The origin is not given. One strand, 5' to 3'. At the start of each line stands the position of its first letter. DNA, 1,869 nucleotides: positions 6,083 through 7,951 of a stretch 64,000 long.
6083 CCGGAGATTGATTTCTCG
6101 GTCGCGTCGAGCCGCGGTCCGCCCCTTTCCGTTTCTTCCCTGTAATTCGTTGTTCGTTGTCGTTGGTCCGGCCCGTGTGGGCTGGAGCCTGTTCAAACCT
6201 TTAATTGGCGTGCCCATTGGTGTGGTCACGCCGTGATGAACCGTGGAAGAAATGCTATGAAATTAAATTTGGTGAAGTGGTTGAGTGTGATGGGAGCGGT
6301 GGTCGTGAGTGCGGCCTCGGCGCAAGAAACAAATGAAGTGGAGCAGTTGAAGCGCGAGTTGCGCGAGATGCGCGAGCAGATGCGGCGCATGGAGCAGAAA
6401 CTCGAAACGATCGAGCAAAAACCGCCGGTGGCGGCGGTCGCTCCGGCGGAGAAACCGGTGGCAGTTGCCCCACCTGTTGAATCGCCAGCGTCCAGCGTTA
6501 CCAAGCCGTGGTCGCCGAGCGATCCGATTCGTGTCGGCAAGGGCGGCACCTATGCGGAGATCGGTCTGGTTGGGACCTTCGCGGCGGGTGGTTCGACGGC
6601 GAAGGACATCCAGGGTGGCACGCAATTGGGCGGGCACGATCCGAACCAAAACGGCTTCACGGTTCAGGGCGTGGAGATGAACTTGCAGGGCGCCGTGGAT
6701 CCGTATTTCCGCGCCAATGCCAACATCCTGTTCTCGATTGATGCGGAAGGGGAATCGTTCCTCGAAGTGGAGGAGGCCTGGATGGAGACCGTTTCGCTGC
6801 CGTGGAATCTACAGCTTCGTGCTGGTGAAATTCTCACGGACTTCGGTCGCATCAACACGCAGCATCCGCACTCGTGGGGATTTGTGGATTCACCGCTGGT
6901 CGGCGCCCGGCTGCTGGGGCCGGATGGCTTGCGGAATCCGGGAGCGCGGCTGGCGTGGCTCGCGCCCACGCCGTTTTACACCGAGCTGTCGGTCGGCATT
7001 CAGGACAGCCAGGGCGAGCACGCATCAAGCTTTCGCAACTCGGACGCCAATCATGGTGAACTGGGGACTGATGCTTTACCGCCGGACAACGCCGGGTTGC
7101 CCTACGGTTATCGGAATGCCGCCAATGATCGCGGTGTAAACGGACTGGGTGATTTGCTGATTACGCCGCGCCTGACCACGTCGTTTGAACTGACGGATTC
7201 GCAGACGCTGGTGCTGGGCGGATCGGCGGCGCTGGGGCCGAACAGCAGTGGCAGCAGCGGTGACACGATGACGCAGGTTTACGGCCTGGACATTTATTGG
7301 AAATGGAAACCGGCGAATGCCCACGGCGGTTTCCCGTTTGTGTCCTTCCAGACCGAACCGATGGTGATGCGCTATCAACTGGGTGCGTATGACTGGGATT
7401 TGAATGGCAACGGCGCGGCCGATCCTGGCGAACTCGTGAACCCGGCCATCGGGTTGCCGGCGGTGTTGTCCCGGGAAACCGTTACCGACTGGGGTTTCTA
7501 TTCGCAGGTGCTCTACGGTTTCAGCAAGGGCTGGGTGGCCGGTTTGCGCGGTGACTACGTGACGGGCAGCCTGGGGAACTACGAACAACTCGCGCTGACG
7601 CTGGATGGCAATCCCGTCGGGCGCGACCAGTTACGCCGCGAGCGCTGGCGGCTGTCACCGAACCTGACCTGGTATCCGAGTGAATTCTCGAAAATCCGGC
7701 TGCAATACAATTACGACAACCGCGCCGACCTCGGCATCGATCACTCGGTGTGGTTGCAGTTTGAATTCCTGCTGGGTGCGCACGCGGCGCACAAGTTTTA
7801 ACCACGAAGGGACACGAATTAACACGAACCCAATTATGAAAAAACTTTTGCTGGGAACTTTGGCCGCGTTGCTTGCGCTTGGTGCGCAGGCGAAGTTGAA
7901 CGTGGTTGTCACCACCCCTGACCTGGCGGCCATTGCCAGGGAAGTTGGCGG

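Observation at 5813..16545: Composite Fur/Zur-linked envelope metal-handling island with non-canonical parts (best candidate for an undescribed system)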

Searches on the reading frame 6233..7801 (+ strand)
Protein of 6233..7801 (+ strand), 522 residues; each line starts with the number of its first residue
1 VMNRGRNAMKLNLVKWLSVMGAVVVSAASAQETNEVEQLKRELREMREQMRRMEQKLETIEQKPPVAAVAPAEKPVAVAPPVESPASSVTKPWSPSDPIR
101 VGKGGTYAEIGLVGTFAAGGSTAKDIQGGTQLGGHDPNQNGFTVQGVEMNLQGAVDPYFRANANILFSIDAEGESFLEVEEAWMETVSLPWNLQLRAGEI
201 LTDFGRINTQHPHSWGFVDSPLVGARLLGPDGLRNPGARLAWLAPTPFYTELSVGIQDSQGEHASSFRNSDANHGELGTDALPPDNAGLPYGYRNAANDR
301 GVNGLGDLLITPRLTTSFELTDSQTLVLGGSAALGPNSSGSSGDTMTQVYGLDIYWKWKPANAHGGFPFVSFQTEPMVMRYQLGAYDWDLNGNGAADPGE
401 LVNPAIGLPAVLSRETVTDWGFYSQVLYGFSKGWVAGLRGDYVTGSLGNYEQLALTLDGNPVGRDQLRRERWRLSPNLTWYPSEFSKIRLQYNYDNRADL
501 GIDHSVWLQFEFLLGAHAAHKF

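Call 3: search_protein_families(library=pfam, proteins=[window:6233-7801:+], max_evalue=0.01)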
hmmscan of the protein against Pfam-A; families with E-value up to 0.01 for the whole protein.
window:6233-7801:+ (522 aa): 1 family
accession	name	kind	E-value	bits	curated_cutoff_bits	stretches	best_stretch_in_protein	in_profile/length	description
PF07996.16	T4SS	-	0.0093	16.8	24.7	0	23-66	4-47/197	Type IV secretion system proteins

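Call 4: search_protein_families(library=ncbifam, proteins=[window:6233-7801:+], max_evalue=0.01)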
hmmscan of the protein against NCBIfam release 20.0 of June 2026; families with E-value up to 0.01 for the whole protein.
window:6233-7801:+ (522 aa): 0 families

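Call 34: find_homologous_proteins(query=window:6233-7801:+, max_evalue=0.00001)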
Query window:6233-7801:+ (522 aa): 3334 proteins with E <= 0.00001 among 8000 candidates; the best 120 are listed.
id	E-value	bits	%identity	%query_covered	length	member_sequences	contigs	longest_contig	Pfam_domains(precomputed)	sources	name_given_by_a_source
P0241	0.0e+0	1156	97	98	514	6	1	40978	-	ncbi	ncbi:MAG: TonB-dependent receptor [Verrucomicrobiota bacterium]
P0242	0.0e+0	1054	89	98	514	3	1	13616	-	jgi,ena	-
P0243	0.0e+0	1047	90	96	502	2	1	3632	-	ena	-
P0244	8.8e-298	1006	85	98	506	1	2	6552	-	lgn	-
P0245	1.9e-295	999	83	98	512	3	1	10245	-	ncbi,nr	ncbi:MAG TPA: hypothetical protein VFZ59_21435 [Verrucomicrobiae bacterium]|nr:hypothetical protein 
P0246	2.0e-284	962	82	96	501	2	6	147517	-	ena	-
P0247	3.8e-281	952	80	98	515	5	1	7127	-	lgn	-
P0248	4.4e-280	948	79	98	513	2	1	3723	-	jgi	jgi:hypothetical protein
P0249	2.7e-274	929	78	98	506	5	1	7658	-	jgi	jgi:hypothetical protein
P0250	1.0e-268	910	77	98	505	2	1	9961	-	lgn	-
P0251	1.7e-268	910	77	98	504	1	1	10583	-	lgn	-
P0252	2.3e-268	909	76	98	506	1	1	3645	-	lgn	-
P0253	1.0e-263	894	75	98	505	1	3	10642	-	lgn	-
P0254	2.4e-261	886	77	94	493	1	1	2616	-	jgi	jgi:hypothetical protein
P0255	3.0e-260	883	74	98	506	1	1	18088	-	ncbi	-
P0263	1.1e-233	795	66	98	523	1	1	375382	-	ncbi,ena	-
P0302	2.9e-221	754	64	98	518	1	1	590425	-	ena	-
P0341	8.4e-214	729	64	96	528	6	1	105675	-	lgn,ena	-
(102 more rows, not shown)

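Call 36: find_encoding_contigs(protein=P0302, flank=10000, max_places=2)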
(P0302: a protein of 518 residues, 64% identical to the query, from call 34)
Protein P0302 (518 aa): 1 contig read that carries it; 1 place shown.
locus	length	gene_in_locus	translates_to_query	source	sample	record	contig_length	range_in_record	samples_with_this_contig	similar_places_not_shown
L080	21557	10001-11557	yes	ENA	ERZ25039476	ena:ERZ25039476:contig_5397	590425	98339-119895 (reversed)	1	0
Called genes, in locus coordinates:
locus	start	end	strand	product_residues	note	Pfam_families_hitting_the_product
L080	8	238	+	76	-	-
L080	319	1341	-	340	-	-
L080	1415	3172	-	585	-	PF13472:Lipase_GDSL_2 (faint), PF00515:TPR_1 (faint), PF07719:TPR_2 (faint), PF13414:TPR_11 (faint), PF14559:TPR_19 (faint), PF21033:RMD1-3 (faint), PF13431:TPR_17 (faint), PF13432:TPR_16 (weak)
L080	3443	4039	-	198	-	-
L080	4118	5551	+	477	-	PF07394:DUF1501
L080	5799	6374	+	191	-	PF13441:Gly-zipper_YMGG, PF13488:Gly-zipper_Omp, PF05433:Rick_17kDa_Anti (weak)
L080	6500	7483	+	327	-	PF00384:Molybdopterin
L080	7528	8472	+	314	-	PF00384:Molybdopterin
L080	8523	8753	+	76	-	PF01568:Molydop_binding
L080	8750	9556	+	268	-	PF02634:FdhD-NarQ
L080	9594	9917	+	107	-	-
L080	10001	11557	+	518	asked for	-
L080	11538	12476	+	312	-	PF01297:ZnuA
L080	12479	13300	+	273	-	PF00950:ABC-3, PF01032:FecCD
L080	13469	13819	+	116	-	PF01521:Fe-S_biosyn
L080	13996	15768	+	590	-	-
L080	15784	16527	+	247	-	-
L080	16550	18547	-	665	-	PF13432:TPR_16 (faint), PF13414:TPR_11 (faint), PF13424:TPR_12 (faint), PF24575:TPR_Slam (faint), PF13429:TPR_15 (faint), PF00515:TPR_1 (faint), PF07719:TPR_2 (faint), PF13181:TPR_8 (faint), +3 more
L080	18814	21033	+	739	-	PF07679:I-set (faint), PF13927:Ig_3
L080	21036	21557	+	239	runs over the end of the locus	PF07963:N_methyl (weak), PF07596:SBP_bac_10 (faint)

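Call 44: predict_structure(alignment_id=A3)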
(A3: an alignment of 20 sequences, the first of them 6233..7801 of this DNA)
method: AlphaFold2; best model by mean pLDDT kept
length: 522 residues; sequences in the alignment: 20
mean_pLDDT: 56.1   pTM: 0.55
mean pLDDT of the five models: 56.1, 53.7, 52.7, 47.6, 37.9
residues with pLDDT >= 90: 0; 70-90: 157; 50-70: 166; < 50: 199
segments of 3 or more residues with pLDDT < 50: 1-39, 62-90, 122-147, 198-236, 260-301, 338-344, 463-467, 516-522
pLDDT, mean of each block of 10 residues (from residue 1): 41 45 35 43 62 59 37 32 37 55 60 59 38 32 48 57 57 51 60 61 30 27 27 44 71 66 27 28 28 33 63 76 79 58 58 80 71 79 69 78 81 74 82 83 74 73 53 80 72 70 68 50 27
secondary structure, 60 per line:
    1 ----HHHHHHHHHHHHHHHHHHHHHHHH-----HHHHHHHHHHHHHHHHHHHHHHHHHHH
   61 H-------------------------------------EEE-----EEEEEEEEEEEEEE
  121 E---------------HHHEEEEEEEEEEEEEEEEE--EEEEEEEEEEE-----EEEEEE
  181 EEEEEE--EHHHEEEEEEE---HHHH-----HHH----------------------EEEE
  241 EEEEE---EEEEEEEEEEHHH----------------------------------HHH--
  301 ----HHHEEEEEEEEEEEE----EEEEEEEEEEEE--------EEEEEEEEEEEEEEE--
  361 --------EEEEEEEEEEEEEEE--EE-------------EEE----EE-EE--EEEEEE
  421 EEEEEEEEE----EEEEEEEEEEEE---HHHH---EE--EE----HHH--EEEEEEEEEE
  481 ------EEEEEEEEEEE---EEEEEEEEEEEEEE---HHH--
elements in order: H5-28 H34-61 E99-101 E107-121 E140-156 E159-169 E175-186 E193-199 H203-206 E237-245 E249-258 E308-319 E324-335 E344-358 E369-383 E401-403 E415-429 E434-445 H449-452 E471-480 E487-497 E501-514

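Call 46: search_solved_structures(query=A3, max_evalue=1)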
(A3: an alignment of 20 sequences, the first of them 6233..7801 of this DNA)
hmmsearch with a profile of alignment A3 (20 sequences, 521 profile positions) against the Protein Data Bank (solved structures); distinct sequences matched with E-value up to 1: 3.
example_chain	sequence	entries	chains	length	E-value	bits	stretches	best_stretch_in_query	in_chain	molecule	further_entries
10aw_A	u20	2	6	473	0.048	15.4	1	8-80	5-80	50 kDa outer membrane protein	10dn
8kdb_B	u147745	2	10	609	0.24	13.1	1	15-95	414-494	Phosphoprotein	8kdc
4j7j_A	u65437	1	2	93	0.4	12.4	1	28-87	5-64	secreted protein EsxB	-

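Call 49: fold_search(model_id=the predicted structure, library=pdb)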
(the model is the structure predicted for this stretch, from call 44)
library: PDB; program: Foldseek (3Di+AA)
matches with E <= 10: 1078; with E <= 0.001: 184
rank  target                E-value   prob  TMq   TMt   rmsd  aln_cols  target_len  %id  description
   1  4rjw                  2.6e-10  1.00  0.40  0.48  14.6       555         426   11  Crystal structure of Pseudomonas aeruginosa OprO (released 2015-10-21)
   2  4rjx                  3.8e-10  1.00  0.40  0.48  14.3       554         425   11  Crystal structure of the OprO mutant protein F62Y/D114Y (released 2015-10-21)
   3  2o4v_A                1.0e-09  1.00  0.41  0.51   9.0       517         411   12  An arginine ladder in OprP mediates phosphate specific transfer across the outer membrane (released 2006-12-26)
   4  7fdy_A                1.2e-09  1.00  0.40  0.58   8.5       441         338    9  Structure of OmpF1 (released 2022-11-16)
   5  3fyx                  1.3e-09  1.00  0.42  0.61   8.2       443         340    9  The Structure of OmpF porin with a synthetic dibenzo-18-crown-6 as modulator (released 2009-06-30)
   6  8pz4                  1.3e-09  1.00  0.37  0.40   8.9       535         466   10  Structure of alginate transporter, AlgE, solved at wavelength 2.755 A (released 2023-10-25)
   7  8rqp                  1.6e-09  1.00  0.36  0.40   9.9       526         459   10  In meso structure of the alginate exporter, AlgE, from Pseudomonas aeruginosa in 7.10 monoacylglycerol (released 2024-04-03)
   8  9wcb_A                2.1e-09  1.00  0.42  0.59   8.5       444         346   13  Open state of A8 gpJ 713 central tail fiber with OmpC G17 from E. coli EDL933 (released 2026-01-28)
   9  4b61_B                2.1e-09  1.00  0.36  0.41   9.3       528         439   11  In meso structure of alginate transporter, AlgE, from Pseudomoas aeruginosa, PAO1. Crystal form 3. (released 2013-07-17)
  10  6v78_A                2.6e-09  1.00  0.43  0.60   8.7       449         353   10  OmpK37 porin (released 2020-04-01)
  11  3nsg_A                2.9e-09  1.00  0.39  0.56   8.8       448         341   10  Crystal Structure of OmpF, an Outer Membrane Protein from Salmonella typhi (released 2011-07-13)
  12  4d65_A                2.9e-09  1.00  0.40  0.57   8.7       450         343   10  Structure of porin Omp-Pst2 from P. stuartii; the asymmetric unit contains a dimer of trimers. (released 2016-03-09)
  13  1osm_A                3.1e-09  1.00  0.43  0.62   8.7       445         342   10  OSMOPORIN (OMPK36) FROM KLEBSIELLA PNEUMONIAE (released 1999-07-26)
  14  7acg                  3.1e-09  1.00  0.37  0.41  10.6       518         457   11  In meso structure of the alginate exporter, AlgE, from Pseudomonas aeruginosa in 9.8 monoacylglycerol (released 2020-12-16)
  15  5fvn_A                3.4e-09  1.00  0.42  0.60   8.9       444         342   12  X-ray crystal structure of Enterobacter cloacae OmpE36 porin. (released 2016-08-10)
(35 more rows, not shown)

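Call 62: find_encoding_contigs(protein=P0263, flank=8000, max_places=1)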
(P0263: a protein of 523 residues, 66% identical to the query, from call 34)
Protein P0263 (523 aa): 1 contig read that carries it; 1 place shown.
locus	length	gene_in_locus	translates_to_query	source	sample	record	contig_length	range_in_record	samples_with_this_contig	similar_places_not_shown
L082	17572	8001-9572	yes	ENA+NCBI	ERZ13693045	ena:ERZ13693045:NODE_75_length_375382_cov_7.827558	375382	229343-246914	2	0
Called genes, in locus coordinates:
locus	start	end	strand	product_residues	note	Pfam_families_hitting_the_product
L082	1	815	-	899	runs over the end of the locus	PF18888:DUF5650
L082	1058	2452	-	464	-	PF01555:N6_N4_Mtase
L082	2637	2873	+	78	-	PF00886:Ribosomal_S16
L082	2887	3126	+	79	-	PF13083:KH_KhpA-B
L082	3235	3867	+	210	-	PF01746:tRNA_m1G_MT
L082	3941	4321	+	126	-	PF01245:Ribosomal_L19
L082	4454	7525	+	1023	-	PF07517:SecA_DEAD, PF00270:DEAD (weak), PF01043:SecA_PP_bind, PF21090:P-loop_SecA, PF07516:SecA_SW, PF02810:SEC-C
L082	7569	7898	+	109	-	-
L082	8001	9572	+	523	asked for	-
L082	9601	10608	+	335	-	PF01297:ZnuA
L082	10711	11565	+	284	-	PF00950:ABC-3, PF01032:FecCD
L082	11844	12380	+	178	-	PF00312:Ribosomal_S15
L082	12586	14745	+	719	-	PF01138:RNase_PH, PF03725:RNase_PH_C, PF03726:PNPase, PF01138:RNase_PH, PF00013:KH_1, PF00575:S1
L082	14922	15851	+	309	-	PF00890:FAD_binding_2 (faint), PF01134:GIDA (faint), PF01266:DAO (faint), PF07992:Pyr_redox_2, PF12831:FAD_oxidored (faint), PF13738:Pyr_redox_3, PF00070:Pyr_redox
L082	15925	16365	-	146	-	-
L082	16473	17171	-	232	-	PF00877:NLPC_P60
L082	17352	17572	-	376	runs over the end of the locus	PF06283:ThuA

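Call 63: find_encoding_contigs(protein=P0341, flank=8000, max_places=1)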
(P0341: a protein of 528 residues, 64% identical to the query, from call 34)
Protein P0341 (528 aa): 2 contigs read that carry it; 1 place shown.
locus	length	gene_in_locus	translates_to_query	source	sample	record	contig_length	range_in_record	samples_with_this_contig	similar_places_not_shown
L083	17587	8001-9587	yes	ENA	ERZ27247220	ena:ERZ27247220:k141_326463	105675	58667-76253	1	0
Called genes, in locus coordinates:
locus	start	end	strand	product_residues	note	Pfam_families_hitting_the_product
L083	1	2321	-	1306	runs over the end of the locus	PF00082:Peptidase_S8, PF00801:PKD, PF18911:PKD_4, PF07679:I-set, PF13927:Ig_3, PF07679:I-set, PF13927:Ig_3, PF00801:PKD, +7 more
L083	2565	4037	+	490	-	-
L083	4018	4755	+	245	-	PF02405:MlaE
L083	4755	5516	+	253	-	PF00005:ABC_tran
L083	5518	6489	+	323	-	PF02470:MlaD, PF28544:Helical_needle (faint)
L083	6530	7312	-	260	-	-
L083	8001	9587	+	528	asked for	-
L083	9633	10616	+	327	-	PF01297:ZnuA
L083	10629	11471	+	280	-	PF00950:ABC-3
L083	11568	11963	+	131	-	PF01521:Fe-S_biosyn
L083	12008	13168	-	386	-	PF13378:MR_MLE_C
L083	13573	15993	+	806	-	PF13385:Laminin_G_3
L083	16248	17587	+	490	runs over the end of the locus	PF00884:Sulfatase, PF16347:SGSH_C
